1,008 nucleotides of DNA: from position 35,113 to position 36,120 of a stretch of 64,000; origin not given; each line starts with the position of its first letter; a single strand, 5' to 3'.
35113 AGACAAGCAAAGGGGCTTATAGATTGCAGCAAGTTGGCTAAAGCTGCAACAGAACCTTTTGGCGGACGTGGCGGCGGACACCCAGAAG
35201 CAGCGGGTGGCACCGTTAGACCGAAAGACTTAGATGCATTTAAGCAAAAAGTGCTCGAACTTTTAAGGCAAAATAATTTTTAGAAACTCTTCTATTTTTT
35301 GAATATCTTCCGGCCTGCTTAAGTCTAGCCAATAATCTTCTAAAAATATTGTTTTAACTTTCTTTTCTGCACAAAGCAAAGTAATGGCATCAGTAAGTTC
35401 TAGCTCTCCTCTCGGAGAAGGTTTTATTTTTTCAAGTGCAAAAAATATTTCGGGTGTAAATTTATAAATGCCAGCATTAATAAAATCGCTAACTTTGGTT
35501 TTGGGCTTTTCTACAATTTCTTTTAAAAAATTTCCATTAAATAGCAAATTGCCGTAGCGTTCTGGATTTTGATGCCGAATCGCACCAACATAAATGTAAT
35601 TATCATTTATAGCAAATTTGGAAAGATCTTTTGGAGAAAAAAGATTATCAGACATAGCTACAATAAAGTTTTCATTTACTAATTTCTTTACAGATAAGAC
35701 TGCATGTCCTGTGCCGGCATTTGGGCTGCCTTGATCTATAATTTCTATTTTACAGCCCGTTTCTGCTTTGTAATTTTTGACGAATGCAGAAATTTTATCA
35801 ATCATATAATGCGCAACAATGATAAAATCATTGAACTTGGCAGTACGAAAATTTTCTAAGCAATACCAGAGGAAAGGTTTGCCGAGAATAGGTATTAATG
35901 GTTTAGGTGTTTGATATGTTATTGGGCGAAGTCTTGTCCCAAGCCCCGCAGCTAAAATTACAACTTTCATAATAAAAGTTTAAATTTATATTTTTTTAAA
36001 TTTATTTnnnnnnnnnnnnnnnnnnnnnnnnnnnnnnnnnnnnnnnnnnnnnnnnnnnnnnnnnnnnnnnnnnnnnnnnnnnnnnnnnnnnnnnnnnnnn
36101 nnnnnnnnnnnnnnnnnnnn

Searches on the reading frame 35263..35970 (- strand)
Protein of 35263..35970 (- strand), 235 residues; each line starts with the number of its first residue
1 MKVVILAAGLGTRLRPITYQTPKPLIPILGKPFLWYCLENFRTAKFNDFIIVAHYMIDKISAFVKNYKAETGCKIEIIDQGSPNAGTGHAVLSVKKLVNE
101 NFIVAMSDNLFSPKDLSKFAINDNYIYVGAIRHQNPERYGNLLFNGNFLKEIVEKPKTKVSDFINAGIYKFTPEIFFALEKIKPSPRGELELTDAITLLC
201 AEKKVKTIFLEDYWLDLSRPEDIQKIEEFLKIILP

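Call 42: search_protein_families(library=pfam, proteins=[window:35263-35970:-], max_evalue=0.01)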
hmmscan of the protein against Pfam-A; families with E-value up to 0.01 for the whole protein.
window:35263-35970:- (235 aa): 3 families
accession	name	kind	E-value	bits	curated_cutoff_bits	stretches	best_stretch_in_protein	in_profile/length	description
PF00483.29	NTP_transferase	-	5e-38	131.5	21.2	1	2-230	1-242/245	Nucleotidyl transferase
PF12804.13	NTP_transf_3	-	9e-11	42.6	27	1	3-116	1-103/160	MobA-like NTP transferase domain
PF01128.25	IspD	-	0.0026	18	27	1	1-90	1-83/221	2-C-methyl-D-erythritol 4-phosphate cytidylyltransferase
